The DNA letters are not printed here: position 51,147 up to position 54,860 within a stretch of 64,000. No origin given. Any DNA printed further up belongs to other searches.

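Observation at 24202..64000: Eleven paralogs share one ~300-aa N-terminal module but carry different C-terminal ends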

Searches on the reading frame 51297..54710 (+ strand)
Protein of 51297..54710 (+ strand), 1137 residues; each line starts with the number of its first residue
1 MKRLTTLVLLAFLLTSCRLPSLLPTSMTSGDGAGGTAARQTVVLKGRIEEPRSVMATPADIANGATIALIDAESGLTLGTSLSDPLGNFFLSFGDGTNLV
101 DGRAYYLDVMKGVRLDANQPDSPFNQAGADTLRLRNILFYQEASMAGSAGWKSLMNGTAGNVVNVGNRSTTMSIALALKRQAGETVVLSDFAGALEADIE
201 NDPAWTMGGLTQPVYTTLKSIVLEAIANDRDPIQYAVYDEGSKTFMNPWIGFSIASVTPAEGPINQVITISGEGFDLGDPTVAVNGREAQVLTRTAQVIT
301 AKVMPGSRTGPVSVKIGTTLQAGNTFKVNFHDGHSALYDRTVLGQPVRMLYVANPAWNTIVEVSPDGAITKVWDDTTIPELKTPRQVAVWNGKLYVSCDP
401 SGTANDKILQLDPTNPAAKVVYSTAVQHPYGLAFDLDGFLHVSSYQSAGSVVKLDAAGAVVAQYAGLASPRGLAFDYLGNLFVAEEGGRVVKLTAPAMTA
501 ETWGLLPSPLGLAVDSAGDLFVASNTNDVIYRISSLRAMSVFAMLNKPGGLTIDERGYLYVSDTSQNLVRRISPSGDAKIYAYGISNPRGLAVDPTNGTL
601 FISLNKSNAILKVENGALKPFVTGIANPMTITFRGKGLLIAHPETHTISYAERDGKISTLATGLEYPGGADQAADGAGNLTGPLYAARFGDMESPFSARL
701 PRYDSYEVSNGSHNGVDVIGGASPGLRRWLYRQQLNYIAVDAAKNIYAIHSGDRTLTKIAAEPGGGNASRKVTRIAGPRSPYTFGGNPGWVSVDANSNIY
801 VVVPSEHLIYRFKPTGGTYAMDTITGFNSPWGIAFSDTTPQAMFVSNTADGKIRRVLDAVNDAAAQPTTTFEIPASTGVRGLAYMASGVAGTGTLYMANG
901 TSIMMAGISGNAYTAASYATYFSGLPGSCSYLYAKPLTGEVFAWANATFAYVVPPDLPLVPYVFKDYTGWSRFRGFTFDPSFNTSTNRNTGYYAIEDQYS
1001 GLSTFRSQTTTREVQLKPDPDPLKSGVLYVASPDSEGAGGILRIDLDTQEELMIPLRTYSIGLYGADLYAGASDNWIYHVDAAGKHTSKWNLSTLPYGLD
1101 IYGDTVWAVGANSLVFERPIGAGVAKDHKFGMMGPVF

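Call 5: search_protein_families(library=pfam, proteins=[window:51297-54710:+], max_evalue=0.01)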
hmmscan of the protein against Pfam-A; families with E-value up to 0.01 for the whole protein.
window:51297-54710:+ (1137 aa): 6 families
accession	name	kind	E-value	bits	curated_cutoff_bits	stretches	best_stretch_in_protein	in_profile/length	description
PF01436.27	NHL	-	2.2e-11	43.6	20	0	508-523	3-18/28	NHL repeat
PF01833.30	TIG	-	2.8e-07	30.9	20.9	1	254-326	3-78/84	IPT/TIG domain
PF08450.18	SGL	-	3e-07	30.7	26.3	0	515-602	152-242/246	SMP-30/Gluconolactonase/LRE-like region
PF24684.1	Vgb_lyase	-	4.3e-07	29.5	50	1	470-657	15-213/290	Virginiamycin B lyase family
PF06739.17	SBBP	-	3.5e-06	27.3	20.5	0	511-528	17-34/38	Beta-propeller repeat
PF25021.1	TEN_NHL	-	8.3e-06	25.4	27.1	0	544-614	29-100/357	Teneurin NHL domain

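Call 6: search_protein_families(library=ncbifam, proteins=[window:51297-54710:+], max_evalue=0.01)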
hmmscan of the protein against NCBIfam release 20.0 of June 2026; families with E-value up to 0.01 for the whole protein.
window:51297-54710:+ (1137 aa): 2 families
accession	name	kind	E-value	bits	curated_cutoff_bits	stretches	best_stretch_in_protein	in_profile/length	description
NF033206.1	ScyE_fam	subfamily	5.1e-15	55.8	80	1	348-526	150-321/333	ScyD/ScyE family protein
NF035926.1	scyF_NHL_VPEP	equivalog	3.5e-06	26.4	350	0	547-603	153-216/376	scytonemin biosynthesis PEP-CTERM protein ScyF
